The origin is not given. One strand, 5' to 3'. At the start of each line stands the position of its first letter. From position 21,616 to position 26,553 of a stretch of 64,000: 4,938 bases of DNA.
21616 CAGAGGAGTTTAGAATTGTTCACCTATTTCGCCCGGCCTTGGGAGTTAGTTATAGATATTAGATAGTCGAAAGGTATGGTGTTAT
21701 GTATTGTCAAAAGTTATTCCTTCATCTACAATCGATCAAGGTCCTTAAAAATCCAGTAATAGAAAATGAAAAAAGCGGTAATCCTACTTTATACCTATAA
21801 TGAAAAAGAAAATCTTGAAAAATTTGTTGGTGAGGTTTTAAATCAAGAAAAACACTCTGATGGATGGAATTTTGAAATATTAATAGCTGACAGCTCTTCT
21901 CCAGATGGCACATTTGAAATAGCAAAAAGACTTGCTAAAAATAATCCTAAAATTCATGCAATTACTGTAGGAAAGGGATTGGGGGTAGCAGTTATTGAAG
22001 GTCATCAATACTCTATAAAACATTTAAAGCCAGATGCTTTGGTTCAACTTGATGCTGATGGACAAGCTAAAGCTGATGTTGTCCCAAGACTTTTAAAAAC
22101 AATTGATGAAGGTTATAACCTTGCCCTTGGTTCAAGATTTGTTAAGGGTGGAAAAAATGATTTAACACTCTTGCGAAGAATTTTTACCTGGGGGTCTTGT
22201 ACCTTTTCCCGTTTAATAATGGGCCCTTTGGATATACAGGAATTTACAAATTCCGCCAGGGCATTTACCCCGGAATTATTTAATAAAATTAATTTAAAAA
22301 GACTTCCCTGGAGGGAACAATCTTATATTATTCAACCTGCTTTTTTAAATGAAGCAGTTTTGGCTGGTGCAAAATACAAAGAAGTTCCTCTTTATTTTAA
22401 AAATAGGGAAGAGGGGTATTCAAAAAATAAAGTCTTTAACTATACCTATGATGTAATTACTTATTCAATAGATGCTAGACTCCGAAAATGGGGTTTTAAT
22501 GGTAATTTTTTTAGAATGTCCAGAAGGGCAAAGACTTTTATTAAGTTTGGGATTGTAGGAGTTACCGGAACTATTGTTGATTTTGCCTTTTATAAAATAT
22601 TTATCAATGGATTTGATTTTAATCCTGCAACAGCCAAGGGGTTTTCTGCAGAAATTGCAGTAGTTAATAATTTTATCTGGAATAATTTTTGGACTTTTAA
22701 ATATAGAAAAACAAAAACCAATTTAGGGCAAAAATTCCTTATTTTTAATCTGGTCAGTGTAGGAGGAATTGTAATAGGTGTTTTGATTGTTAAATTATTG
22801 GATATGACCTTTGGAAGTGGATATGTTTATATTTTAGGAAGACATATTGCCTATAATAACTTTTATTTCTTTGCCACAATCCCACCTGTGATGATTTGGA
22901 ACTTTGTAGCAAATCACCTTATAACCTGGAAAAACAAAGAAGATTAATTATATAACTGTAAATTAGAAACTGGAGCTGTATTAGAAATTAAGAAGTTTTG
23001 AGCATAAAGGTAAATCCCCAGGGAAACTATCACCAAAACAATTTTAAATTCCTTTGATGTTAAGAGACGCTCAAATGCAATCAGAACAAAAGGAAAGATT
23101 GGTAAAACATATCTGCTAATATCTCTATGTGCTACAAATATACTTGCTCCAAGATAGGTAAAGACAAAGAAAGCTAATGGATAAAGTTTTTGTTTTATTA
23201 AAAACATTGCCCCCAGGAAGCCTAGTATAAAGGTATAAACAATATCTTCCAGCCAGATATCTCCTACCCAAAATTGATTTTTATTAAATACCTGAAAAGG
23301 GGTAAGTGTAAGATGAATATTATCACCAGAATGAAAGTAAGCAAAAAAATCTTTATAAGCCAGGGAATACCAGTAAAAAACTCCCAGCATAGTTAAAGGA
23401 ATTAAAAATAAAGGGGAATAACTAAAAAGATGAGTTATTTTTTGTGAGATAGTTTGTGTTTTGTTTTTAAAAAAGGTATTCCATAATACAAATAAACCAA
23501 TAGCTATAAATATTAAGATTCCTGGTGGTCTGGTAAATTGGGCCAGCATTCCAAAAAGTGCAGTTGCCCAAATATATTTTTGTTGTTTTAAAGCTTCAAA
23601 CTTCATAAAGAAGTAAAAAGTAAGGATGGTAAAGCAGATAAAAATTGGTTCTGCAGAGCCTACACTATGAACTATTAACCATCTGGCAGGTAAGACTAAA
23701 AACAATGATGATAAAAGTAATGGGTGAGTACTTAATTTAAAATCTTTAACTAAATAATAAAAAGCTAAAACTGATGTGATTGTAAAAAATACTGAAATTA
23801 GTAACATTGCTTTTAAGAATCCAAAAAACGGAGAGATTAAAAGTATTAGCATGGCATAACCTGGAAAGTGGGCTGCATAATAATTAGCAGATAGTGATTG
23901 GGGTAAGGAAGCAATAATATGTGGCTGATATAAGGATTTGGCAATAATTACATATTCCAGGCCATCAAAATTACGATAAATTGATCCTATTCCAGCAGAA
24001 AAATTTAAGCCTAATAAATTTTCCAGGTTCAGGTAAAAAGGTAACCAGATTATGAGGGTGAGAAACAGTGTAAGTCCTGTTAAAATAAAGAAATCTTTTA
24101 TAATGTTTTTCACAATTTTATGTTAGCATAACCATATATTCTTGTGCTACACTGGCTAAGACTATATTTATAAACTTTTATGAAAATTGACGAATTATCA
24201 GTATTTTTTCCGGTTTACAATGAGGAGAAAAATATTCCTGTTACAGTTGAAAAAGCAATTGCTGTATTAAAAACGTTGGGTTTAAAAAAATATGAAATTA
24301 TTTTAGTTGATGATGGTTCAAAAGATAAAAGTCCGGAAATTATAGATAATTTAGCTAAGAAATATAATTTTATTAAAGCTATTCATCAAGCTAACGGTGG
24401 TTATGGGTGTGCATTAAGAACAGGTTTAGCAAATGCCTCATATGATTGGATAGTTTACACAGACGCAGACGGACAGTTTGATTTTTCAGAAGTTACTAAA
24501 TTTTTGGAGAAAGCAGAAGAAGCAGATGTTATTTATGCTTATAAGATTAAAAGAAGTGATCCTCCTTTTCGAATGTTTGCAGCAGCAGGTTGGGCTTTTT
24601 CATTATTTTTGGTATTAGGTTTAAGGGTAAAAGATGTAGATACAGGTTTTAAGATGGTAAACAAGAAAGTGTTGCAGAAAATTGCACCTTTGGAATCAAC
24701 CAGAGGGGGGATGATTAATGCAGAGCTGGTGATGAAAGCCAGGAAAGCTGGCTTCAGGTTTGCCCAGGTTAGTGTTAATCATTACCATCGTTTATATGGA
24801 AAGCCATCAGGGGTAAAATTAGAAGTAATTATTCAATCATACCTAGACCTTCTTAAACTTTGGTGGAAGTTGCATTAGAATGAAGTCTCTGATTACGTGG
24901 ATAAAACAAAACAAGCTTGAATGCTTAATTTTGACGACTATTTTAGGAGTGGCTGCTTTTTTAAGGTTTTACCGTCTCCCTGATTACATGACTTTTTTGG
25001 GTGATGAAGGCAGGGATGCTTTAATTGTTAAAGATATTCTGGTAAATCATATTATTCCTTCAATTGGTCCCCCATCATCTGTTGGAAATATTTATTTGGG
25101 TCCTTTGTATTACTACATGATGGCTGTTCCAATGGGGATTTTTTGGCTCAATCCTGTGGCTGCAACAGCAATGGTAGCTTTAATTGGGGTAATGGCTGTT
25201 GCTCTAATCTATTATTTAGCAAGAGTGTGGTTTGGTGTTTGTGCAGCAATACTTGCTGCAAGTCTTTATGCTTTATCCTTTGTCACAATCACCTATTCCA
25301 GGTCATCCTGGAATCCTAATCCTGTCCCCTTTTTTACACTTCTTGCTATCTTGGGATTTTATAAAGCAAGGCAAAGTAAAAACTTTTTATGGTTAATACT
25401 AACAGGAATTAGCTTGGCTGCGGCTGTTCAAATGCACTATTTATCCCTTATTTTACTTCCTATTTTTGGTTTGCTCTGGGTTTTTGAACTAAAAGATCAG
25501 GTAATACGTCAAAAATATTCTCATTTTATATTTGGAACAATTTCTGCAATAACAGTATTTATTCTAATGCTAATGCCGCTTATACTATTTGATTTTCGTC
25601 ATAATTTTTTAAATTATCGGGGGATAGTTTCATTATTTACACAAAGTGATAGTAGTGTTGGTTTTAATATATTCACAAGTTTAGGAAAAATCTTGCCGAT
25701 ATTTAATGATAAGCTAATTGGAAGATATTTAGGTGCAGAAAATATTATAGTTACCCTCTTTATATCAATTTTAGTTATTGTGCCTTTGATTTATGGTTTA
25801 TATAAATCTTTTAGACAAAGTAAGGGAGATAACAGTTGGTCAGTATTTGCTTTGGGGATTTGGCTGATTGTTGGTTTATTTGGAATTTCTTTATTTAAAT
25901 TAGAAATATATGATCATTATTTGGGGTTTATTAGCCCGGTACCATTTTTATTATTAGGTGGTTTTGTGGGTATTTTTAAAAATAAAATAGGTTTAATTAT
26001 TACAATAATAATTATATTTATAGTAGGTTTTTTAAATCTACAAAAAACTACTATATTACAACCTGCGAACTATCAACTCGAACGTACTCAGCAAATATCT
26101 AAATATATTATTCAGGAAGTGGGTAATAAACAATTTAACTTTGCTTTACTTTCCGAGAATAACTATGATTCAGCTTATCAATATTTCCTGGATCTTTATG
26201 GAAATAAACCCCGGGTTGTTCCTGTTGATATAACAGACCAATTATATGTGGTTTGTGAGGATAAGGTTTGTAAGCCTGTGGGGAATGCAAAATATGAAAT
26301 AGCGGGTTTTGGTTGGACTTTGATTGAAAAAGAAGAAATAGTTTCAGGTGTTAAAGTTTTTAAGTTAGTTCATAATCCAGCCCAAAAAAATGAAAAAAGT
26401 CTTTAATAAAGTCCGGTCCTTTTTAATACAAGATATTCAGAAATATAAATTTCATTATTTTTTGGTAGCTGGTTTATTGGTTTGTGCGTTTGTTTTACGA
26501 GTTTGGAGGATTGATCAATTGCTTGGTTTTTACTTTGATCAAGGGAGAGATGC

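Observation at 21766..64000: Super-locus of ~22 GT-C-like polytopic glycosyltransferase paralogs with Dpm1-like GT2 donor synthases, a flippase and nucleotide-sugar genes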

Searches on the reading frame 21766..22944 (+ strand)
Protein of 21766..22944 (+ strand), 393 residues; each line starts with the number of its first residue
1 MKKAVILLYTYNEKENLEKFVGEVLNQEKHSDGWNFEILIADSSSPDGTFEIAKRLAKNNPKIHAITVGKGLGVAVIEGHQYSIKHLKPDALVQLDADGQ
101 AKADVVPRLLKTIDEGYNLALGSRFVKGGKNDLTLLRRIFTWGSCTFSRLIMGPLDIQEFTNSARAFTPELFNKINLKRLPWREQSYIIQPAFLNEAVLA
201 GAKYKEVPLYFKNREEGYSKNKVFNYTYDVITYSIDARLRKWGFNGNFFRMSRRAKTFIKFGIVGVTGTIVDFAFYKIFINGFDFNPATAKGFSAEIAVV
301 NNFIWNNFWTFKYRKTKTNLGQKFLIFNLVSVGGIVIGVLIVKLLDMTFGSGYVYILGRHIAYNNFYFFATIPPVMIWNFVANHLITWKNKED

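Call 5: search_protein_families(library=pfam, proteins=[window:21766-22944:+], max_evalue=0.01)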
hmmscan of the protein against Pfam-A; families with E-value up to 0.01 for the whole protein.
window:21766-22944:+ (393 aa): 2 families
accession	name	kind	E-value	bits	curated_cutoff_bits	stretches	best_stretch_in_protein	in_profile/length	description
PF00535.33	Glycos_transf_2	-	3.2e-20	73.2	23.3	1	7-164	3-156/168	Glycosyl transferase family 2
PF04138.20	GtrA_DPMS_TM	-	2e-19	70.3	26.1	1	260-388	1-117/117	GtrA/DPMS, transmembrane domain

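Call 12: search_solved_structures(query=window:21766-22944:+, max_evalue=0.001)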
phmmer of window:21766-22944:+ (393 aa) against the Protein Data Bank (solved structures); distinct sequences matched with E-value up to 0.001: 4.
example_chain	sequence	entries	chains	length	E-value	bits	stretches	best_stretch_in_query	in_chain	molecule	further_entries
5mlz_A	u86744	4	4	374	3.3e-34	121.9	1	3-350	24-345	Dolichol monophosphate mannose synthase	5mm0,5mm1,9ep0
9hwj_A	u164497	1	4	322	1.1e-09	41.2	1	2-234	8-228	Undecaprenyl-phosphate 4-deoxy-4-formamido-L-arabinose transferase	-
9bhc_C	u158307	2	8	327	1.5e-08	37.4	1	2-242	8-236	Undecaprenyl-phosphate 4-deoxy-4-formamido-L-arabinose transferase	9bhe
8vxh_A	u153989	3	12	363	2.1e-08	36.9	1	2-241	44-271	Undecaprenyl-phosphate 4-deoxy-4-formamido-L-arabinose transferase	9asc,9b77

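Call 78: search_protein_families(library=ncbifam, proteins=[window:21766-22944:+], max_evalue=0.00001)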
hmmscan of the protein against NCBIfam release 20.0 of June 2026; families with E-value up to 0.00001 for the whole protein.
window:21766-22944:+ (393 aa): 8 families
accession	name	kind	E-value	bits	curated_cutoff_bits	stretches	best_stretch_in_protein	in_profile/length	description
TIGR04182.1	glyco_TIGR04182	equivalog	2.8e-13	49.9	325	1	5-218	3-197/293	S-layer glycoprotein N-glycosyltransferase AglJ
NF047588.1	GlcsyltransPgfSStrep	equivalog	5e-13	48.9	500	1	4-140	3-137/308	glycosyltransferase PgfS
NF007986.1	PRK10714.1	equivalog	3.1e-10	39.6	529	1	2-240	6-232/316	undecaprenyl-phosphate 4-deoxy-4-formamido-L-arabinose transferase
NF041391.1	DPhHxTase_Halo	equivalog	3.3e-09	36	375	1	10-215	3-187/213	dolichyl-phosphate hexose transferase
NF050050.1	ProtGlycPglI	equivalog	2.3e-07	30.5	500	1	3-127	3-122/306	GalNAc(5)-diNAcBac-PP-undecaprenol beta-1,3-glucosyltransferase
TIGR03937.1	PgaC_IcaA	equivalog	5.1e-07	29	422.3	1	4-114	47-151/407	poly-beta-1,6-N-acetyl-D-glucosamine synthase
NF058614.1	PPMAGASynPpgS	equivalog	5.5e-07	29.2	370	1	36-178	27-168/226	polyprenyl-phospho-N-acetylgalactosaminyl synthase PpgS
NF047683.1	TeichurnBiosyTuaG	equivalog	1.5e-06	28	400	1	6-112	10-110/252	teichuronic acid biosynthesis protein TuaG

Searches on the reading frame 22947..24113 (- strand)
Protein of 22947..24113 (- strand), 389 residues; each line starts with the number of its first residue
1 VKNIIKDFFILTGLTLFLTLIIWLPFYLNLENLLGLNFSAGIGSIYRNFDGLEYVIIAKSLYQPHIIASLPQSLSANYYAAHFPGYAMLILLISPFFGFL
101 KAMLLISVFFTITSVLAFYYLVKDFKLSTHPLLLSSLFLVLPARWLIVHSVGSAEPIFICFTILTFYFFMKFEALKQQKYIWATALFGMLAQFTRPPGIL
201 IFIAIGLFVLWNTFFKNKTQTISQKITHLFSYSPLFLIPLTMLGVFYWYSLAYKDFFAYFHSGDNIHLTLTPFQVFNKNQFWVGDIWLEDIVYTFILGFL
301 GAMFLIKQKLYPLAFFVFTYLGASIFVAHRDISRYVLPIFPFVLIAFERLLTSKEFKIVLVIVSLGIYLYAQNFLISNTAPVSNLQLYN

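Call 5: search_protein_families(library=pfam, proteins=[window:22947-24113:-], max_evalue=0.01)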
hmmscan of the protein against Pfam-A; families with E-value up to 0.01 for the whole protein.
window:22947-24113:- (389 aa): 2 families
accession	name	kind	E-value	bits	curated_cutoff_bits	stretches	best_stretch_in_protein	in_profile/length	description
PF02366.24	PMT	-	3.5e-05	23.9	22.7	1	102-248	84-238/245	Dolichyl-phosphate-mannose-protein mannosyltransferase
PF13231.12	PMT_2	-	0.0032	18.1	26.1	1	85-229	5-145/160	Dolichyl-phosphate-mannose-protein mannosyltransferase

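Call 17: search_protein_families(library=ncbifam, proteins=[window:22947-24113:-], max_evalue=1)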
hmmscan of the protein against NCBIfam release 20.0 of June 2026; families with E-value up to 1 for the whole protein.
window:22947-24113:- (389 aa): 2 families
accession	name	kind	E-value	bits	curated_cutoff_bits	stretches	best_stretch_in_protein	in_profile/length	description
NF046093.1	AZOBR_p60025_fam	subfamily_domain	8.3e-10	38.3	150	1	49-218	62-220/232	AZOBR_p60025 family cell surface glycopolymer formation protein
NF046005.2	near_gluc_PtsG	equivalog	0.38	11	45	1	199-227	13-42/85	MPN207a family PTS transporter accessory protein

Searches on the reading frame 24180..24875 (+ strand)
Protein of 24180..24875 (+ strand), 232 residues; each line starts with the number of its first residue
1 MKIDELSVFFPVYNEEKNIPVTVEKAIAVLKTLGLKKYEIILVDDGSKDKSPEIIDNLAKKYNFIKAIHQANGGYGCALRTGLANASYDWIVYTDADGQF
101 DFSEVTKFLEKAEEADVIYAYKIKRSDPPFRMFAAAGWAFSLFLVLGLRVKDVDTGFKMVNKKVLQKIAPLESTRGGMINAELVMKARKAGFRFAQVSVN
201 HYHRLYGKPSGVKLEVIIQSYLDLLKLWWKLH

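Call 5: search_protein_families(library=pfam, proteins=[window:24180-24875:+], max_evalue=0.01)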
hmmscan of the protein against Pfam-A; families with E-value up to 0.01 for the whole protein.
window:24180-24875:+ (232 aa): 3 families
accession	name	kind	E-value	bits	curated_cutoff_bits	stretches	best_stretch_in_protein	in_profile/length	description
PF00535.33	Glycos_transf_2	-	5.7e-30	104.9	23.3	1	7-168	1-167/168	Glycosyl transferase family 2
PF13704.12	Glyco_tranf_2_4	-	0.00021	22.1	27.5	1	24-101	8-85/98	Glycosyl transferase family 2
PF10111.15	Glyco_tranf_2_2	-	0.0012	18.8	27.3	1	7-104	1-98/276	Glycosyltransferase like family 2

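Call 13: search_solved_structures(query=window:24180-24875:+, max_evalue=0.001)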
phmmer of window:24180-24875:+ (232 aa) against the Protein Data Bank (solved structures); distinct sequences matched with E-value up to 0.001: 17.
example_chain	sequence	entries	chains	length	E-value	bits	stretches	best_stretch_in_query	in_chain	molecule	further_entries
9bhc_C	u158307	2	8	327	2e-15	60.2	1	3-135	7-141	Undecaprenyl-phosphate 4-deoxy-4-formamido-L-arabinose transferase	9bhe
9hwj_A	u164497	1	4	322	2.5e-15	59.9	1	4-135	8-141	Undecaprenyl-phosphate 4-deoxy-4-formamido-L-arabinose transferase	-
8vxh_A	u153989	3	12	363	2.6e-15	59.8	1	3-135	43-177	Undecaprenyl-phosphate 4-deoxy-4-formamido-L-arabinose transferase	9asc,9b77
3bcv_A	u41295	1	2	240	6.6e-14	55.2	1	3-103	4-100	Putative glycosyltransferase protein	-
2z87_A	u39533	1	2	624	1.5e-13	54.1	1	3-98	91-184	Chondroitin synthase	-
2z86_A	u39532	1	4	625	1.5e-13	54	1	3-98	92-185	Chondroitin synthase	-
5eke_A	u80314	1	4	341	1.7e-11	47.4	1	5-172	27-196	Uncharacterized glycosyltransferase sll0501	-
9nye_A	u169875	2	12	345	1.7e-11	47.4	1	5-172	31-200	Glycosyltransferase sll0501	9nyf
5ekp_C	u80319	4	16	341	1.7e-11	47.4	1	5-172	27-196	Uncharacterized glycosyltransferase sll0501 | Glycosyltransferase sll0501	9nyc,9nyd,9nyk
5hea_A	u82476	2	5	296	1.9e-10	43.9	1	6-98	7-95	Putative glycosyltransferase (GalT1)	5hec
5mlz_A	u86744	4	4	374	6.8e-08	35.6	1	5-168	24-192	Dolichol monophosphate mannose synthase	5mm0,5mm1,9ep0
6p61_A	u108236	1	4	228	7.1e-06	29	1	5-104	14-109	Glycosyltransferase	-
5tze_C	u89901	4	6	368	4.6e-05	26.3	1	6-102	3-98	Glycosyl transferase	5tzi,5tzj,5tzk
3l7j_A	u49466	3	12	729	7.8e-05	25.6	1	5-119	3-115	Teichoic acid biosynthesis protein F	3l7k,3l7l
3l7m_A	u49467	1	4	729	7.9e-05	25.5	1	5-119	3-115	Teichoic acid biosynthesis protein F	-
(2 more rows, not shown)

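Call 78: search_protein_families(library=ncbifam, proteins=[window:24180-24875:+], max_evalue=0.00001)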
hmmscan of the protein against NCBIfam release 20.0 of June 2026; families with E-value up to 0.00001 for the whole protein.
window:24180-24875:+ (232 aa): 15 families
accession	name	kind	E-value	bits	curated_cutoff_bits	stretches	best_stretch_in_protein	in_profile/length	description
NF007986.1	PRK10714.1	equivalog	6.7e-21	74.6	529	1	2-138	4-142/316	undecaprenyl-phosphate 4-deoxy-4-formamido-L-arabinose transferase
NF007482.0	PRK10073.1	equivalog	1.2e-19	70.5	423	1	4-116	6-114/334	glycosyltransferase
TIGR03937.1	PgaC_IcaA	equivalog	8.4e-19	67.8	422.3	1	3-108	44-146/407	poly-beta-1,6-N-acetyl-D-glucosamine synthase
NF041391.1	DPhHxTase_Halo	equivalog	8.3e-18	64.1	375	1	13-205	4-187/213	dolichyl-phosphate hexose transferase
NF047588.1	GlcsyltransPgfSStrep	equivalog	9.3e-16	57.9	500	1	6-171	3-170/308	glycosyltransferase PgfS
TIGR04283.1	glyco_like_mftF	equivalog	1.3e-12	47.8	182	1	6-136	1-124/221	TIGR04283 family arsenosugar biosynthesis glycosyltransferase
NF041875.1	EPS_EpsD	equivalog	6.7e-12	45.4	370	1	6-111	1-103/325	exopolysaccharide biosynthesis glycosyltransferase EpsD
NF047683.1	TeichurnBiosyTuaG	equivalog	2.7e-11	43.6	400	1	4-120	6-119/252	teichuronic acid biosynthesis protein TuaG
TIGR04182.1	glyco_TIGR04182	equivalog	1.6e-10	40.9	325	1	6-207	2-196/293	S-layer glycoprotein N-glycosyltransferase AglJ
NF058614.1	PPMAGASynPpgS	equivalog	1.8e-09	37.3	370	1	8-212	4-207/226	polyprenyl-phospho-N-acetylgalactosaminyl synthase PpgS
NF038302.1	EPS_HpsE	equivalog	6.8e-08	31.8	300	1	5-110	2-109/307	hormogonium polysaccharide biosynthesis glycosyltransferase HpsE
NF050050.1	ProtGlycPglI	equivalog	2.6e-07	30.3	500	1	5-114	3-110/306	GalNAc(5)-diNAcBac-PP-undecaprenol beta-1,3-glucosyltransferase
TIGR03111.1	glyc2_xrt_Gpos1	hypoth_equivalog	2.2e-06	26.8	363.95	1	4-120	49-164/439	TIGR03111 family XrtG-associated glycosyltransferase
NF053739.1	GlytfEpsEBac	equivalog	4.6e-06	25.8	450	1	6-117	3-115/265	glycosyltransferase EpsE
NF010496.0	PRK13915.1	equivalog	5.9e-06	25.6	262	1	5-98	32-127/307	glucosyl-3-phosphoglycerate synthase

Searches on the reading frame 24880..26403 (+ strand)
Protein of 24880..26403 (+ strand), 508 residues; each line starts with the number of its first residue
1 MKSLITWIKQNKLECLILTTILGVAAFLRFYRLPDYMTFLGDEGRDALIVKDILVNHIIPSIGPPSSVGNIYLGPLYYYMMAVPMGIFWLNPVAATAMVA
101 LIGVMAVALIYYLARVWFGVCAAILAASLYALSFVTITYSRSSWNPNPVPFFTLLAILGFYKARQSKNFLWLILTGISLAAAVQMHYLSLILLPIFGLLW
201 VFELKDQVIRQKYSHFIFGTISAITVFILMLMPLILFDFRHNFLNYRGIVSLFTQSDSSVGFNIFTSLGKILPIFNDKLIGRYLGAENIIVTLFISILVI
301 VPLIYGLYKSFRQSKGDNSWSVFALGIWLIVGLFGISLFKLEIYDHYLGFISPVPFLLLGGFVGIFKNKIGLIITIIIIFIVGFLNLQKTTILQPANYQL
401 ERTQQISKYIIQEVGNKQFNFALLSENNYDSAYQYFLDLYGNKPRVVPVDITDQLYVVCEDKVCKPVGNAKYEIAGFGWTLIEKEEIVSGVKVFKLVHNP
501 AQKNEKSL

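Call 3: search_protein_families(library=pfam, proteins=[window:24880-26403:+], max_evalue=0.01)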
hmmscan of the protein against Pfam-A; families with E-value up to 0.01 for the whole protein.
window:24880-26403:+ (508 aa): 2 families
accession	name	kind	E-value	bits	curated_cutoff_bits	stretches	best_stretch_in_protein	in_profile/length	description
PF02366.24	PMT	-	8.8e-10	39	22.7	1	91-237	81-233/245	Dolichyl-phosphate-mannose-protein mannosyltransferase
PF13231.12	PMT_2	-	9.3e-10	39.4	26.1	1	75-226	4-154/160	Dolichyl-phosphate-mannose-protein mannosyltransferase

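Call 69: search_solved_structures(query=window:24880-26403:+, max_evalue=0.1)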
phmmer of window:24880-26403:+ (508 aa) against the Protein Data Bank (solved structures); distinct sequences matched with E-value up to 0.1: 0.
